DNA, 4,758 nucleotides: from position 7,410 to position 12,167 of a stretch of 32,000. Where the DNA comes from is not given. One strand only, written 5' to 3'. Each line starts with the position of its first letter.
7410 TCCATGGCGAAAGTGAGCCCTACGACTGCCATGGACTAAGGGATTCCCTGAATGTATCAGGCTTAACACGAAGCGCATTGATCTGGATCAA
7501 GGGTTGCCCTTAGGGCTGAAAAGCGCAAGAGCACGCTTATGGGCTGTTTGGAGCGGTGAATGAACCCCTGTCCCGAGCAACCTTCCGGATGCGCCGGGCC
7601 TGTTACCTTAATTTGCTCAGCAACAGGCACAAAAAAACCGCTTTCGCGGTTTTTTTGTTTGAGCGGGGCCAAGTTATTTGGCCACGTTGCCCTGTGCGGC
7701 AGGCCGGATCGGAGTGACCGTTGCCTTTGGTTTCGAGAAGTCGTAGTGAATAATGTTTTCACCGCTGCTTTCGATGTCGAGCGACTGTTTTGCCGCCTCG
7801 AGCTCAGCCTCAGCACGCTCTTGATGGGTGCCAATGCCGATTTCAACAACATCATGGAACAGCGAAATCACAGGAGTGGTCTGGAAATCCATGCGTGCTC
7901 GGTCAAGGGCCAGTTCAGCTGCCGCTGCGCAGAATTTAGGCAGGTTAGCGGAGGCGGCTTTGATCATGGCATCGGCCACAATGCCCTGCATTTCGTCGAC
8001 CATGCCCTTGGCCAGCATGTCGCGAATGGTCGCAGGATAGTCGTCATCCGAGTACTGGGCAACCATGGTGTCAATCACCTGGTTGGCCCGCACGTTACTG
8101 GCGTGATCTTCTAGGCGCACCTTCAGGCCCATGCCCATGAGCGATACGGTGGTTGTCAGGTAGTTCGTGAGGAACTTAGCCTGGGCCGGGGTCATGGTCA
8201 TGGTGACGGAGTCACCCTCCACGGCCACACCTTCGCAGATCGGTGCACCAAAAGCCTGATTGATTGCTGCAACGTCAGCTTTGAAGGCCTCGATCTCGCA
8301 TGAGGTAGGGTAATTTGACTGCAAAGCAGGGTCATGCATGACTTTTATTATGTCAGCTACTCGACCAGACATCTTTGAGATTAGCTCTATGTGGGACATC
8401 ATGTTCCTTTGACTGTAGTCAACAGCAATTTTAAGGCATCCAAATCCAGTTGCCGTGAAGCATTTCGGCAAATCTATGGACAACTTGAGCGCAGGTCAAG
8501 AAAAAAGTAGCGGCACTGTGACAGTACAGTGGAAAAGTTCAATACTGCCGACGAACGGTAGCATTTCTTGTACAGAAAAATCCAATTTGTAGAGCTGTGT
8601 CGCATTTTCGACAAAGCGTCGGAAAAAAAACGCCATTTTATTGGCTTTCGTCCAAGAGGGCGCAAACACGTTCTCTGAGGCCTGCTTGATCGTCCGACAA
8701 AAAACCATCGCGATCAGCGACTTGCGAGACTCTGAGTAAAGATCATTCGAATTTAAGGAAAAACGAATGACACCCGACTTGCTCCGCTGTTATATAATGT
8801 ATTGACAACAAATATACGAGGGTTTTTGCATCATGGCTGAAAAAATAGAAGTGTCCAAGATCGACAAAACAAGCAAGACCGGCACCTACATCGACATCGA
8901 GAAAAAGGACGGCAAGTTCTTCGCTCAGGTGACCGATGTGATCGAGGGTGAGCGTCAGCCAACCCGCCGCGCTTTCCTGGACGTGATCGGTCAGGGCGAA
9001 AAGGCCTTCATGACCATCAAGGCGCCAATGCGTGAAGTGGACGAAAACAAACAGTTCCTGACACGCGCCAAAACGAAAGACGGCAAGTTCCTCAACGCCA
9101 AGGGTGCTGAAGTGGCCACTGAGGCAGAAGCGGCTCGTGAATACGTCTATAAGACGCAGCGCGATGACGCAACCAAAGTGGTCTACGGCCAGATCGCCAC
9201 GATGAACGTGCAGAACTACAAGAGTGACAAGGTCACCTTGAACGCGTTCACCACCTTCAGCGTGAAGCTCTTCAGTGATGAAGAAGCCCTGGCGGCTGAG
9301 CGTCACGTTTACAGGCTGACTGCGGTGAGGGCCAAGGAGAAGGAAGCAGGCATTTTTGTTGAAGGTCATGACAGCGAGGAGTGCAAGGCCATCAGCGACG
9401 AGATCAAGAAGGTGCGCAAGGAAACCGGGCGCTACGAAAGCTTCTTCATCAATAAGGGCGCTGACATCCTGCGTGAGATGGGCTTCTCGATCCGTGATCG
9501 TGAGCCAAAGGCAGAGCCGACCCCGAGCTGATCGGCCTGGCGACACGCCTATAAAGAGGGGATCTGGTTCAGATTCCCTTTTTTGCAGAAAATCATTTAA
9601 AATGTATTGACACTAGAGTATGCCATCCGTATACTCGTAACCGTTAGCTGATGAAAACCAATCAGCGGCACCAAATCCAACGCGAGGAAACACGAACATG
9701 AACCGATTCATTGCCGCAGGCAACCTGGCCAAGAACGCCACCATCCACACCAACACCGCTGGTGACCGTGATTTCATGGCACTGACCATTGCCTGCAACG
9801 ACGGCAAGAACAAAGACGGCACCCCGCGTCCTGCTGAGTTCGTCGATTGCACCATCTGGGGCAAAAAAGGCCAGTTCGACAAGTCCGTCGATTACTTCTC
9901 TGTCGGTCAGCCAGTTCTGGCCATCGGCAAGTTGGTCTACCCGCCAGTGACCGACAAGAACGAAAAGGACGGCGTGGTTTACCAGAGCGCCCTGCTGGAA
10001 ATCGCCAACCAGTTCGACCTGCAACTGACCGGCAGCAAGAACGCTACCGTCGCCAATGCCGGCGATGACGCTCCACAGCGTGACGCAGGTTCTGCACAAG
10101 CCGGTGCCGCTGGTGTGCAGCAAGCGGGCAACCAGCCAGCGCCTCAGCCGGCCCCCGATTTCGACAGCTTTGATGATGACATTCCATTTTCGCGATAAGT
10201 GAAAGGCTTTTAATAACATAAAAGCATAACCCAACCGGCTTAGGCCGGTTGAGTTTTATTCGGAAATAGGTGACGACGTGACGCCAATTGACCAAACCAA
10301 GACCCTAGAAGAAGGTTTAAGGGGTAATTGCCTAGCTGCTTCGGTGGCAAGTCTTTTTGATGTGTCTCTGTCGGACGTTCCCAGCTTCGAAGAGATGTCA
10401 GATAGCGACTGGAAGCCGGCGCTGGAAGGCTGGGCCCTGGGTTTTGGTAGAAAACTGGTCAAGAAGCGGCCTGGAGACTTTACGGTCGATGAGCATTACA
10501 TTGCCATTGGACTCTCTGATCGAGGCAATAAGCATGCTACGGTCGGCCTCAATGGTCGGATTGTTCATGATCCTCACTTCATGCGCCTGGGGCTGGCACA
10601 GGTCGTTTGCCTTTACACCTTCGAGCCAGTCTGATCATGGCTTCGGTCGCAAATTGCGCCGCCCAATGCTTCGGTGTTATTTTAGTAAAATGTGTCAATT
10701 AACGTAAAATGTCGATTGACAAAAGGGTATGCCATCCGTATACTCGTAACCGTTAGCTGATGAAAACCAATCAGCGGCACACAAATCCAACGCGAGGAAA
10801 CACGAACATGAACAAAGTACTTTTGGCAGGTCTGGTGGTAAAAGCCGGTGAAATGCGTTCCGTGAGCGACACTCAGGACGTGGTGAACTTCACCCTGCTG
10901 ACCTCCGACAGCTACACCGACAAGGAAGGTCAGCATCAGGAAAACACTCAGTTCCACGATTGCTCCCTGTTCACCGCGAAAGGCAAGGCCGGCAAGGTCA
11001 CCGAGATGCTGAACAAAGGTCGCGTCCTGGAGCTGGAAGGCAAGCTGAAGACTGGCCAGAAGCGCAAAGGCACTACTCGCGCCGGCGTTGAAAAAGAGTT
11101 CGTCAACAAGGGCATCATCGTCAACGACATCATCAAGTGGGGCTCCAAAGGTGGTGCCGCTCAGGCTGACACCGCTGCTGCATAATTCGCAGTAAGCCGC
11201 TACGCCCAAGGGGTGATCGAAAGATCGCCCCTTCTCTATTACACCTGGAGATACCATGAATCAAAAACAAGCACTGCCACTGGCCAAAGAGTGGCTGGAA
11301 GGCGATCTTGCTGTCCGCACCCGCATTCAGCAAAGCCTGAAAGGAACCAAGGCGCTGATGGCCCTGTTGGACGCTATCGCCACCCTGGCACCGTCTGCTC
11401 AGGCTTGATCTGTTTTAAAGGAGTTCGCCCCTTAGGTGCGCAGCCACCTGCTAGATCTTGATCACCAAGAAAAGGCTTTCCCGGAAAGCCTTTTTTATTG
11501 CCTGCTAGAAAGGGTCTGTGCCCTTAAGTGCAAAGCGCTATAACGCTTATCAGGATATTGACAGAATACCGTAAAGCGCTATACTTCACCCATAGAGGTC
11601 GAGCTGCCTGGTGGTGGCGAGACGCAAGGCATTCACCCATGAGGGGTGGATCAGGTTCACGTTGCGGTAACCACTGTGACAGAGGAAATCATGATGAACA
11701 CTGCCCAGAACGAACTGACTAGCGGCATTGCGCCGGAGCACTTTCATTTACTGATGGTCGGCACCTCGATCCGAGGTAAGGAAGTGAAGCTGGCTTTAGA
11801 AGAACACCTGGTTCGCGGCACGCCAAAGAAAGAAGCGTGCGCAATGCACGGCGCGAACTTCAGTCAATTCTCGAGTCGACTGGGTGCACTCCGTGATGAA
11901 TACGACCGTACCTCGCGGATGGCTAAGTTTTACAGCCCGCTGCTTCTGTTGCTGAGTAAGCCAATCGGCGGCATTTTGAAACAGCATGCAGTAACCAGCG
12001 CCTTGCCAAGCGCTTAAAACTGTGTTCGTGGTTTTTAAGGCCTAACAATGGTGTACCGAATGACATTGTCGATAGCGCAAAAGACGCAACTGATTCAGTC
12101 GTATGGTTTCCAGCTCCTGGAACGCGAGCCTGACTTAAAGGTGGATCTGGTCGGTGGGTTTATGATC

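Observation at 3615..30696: At least ten copies of an asymmetric 21-bp palindrome fused to promoter -10 elements (class-1 operator)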

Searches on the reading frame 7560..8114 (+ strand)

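Call 12: search_protein_families(library=pfam, proteins=[window:7560-8114:+], max_evalue=0.01)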
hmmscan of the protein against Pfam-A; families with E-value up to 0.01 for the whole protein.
window:7560-8114:+ (184 aa): 1 family
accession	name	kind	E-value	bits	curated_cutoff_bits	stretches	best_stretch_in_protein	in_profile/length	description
PF23199.1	DUF7060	-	0.0028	17.8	27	1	45-120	28-103/208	Domain of unknown function (DUF7060)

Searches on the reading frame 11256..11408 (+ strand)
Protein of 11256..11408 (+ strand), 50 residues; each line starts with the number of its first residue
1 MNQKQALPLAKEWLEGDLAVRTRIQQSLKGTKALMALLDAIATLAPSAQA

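Call 87: search_protein_families(library=ncbifam, proteins=[window:11256-11408:+], max_evalue=0.1)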
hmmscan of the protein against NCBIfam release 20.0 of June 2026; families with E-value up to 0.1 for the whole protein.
window:11256-11408:+ (50 aa): 0 families

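Call 88: search_protein_families(library=phrogs, proteins=[window:11256-11408:+], max_evalue=0.01)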
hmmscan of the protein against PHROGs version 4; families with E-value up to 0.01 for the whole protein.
window:11256-11408:+ (50 aa): 0 families

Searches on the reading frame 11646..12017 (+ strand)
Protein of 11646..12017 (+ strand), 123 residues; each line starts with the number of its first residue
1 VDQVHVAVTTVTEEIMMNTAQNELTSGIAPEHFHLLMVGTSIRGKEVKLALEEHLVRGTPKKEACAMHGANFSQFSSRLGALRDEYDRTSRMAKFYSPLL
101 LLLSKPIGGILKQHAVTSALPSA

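Call 12: search_protein_families(library=pfam, proteins=[window:11646-12017:+], max_evalue=0.01)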
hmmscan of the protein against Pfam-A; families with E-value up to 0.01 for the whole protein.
window:11646-12017:+ (123 aa): 1 family
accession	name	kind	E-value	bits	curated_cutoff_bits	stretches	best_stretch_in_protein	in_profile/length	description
PF03333.19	PapB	-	9.7e-13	48.4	29.4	1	12-96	6-91/91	Adhesin biosynthesis transcription regulatory protein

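Call 43: search_dna_similar(query=window:11646-12017:+, collection=plasmids, mode=protein, max_evalue=0.01, max_rows=25)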
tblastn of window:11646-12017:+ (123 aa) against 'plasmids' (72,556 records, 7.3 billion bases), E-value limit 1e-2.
Records with a match: 1079; places in all: 1117; records where one place covers at least 80% of the query: 0.
Best place of each record, by identity: <60% 1079.
By first word of the organism name: Escherichia 814; Salmonella 152; Pseudomonas 69; Klebsiella 31; Shigella 3; Stenotrophomonas 2; Stutzerimonas 2; Citrobacter 2; Aeromonas 1; Enterobacter 1; and 2 more.
By predicted mobility (MOB-suite, as given by PLSDB): conjugative 809; mobilizable 150; non-mobilizable 120.
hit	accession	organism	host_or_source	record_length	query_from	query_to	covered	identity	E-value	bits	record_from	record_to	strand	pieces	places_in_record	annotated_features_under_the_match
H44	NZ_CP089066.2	Pseudomonas aeruginosa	Homo sapiens,cell culture,BAL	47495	24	105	67%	45.8%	3e-13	72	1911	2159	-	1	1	PapB/FocB family fimbrial expression transcriptional regulator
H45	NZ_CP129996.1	Pseudomonas aeruginosa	Homo sapiens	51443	24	96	59%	50.0%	3e-13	71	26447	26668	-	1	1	PapB/FocB family fimbrial expression transcriptional regulator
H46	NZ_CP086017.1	Pseudomonas aeruginosa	Homo sapiens,skin secretions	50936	24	96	59%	50.0%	3e-13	71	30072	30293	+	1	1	PapB/FocB family fimbrial expression transcriptional regulator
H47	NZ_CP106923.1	Pseudomonas aeruginosa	Homo sapiens,blood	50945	24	96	59%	50.0%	3e-13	71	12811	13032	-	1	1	PapB/FocB family fimbrial expression transcriptional regulator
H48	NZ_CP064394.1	Pseudomonas aeruginosa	Homo sapiens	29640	24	96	59%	50.0%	4e-13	71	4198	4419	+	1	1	PapB/FocB family fimbrial expression transcriptional regulator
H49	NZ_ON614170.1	Pseudomonas aeruginosa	-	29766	24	96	59%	50.0%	4e-13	71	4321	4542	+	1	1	PapB/FocB family fimbrial expression transcriptional regulator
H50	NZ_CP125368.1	Pseudomonas aeruginosa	Homo sapiens,sputum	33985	24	96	59%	50.0%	4e-13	71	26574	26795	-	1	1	PapB/FocB family fimbrial expression transcriptional regulator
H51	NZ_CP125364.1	Pseudomonas aeruginosa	Homo sapiens,urine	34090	24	96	59%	50.0%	4e-13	71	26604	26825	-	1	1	PapB/FocB family fimbrial expression transcriptional regulator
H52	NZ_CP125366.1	Pseudomonas aeruginosa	Homo sapiens,sputum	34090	24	96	59%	50.0%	4e-13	71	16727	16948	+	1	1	PapB/FocB family fimbrial expression transcriptional regulator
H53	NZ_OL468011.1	Pseudomonas aeruginosa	-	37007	24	96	59%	50.0%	4e-13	71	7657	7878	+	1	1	PapB/FocB family fimbrial expression transcriptional regulator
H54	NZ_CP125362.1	Pseudomonas aeruginosa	Homo sapiens,sputum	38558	24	96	59%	50.0%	4e-13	71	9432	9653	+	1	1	PapB/FocB family fimbrial expression transcriptional regulator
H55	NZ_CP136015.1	Pseudomonas aeruginosa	Homo sapiens,sputum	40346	24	96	59%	50.0%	4e-13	71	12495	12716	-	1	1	PapB/FocB family fimbrial expression transcriptional regulator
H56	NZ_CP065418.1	Pseudomonas aeruginosa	Homo sapiens,metagenomic assembly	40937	24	96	59%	50.0%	4e-13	71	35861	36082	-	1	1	PapB/FocB family fimbrial expression transcriptional regulator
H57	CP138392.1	Pseudomonas aeruginosa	Homo sapiens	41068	24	96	59%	50.0%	4e-13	71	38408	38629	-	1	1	PapB/FocB family fimbrial expression transcriptional regulator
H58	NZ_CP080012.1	Pseudomonas aeruginosa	Homo sapiens,blood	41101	24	96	59%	50.0%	4e-13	71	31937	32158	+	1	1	PapB/FocB family fimbrial expression transcriptional regulator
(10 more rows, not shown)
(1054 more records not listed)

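Call 87: search_protein_families(library=ncbifam, proteins=[window:11646-12017:+], max_evalue=0.1)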
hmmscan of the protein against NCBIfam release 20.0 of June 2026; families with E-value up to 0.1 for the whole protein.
window:11646-12017:+ (123 aa): 0 families

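Call 88: search_protein_families(library=phrogs, proteins=[window:11646-12017:+], max_evalue=0.01)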
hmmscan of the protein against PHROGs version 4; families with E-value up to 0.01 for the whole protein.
window:11646-12017:+ (123 aa): 1 family
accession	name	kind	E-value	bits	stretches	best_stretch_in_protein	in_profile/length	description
phrog_10566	-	transcription regulation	4.3e-11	43.8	1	29-84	12-67/88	transcriptional regulator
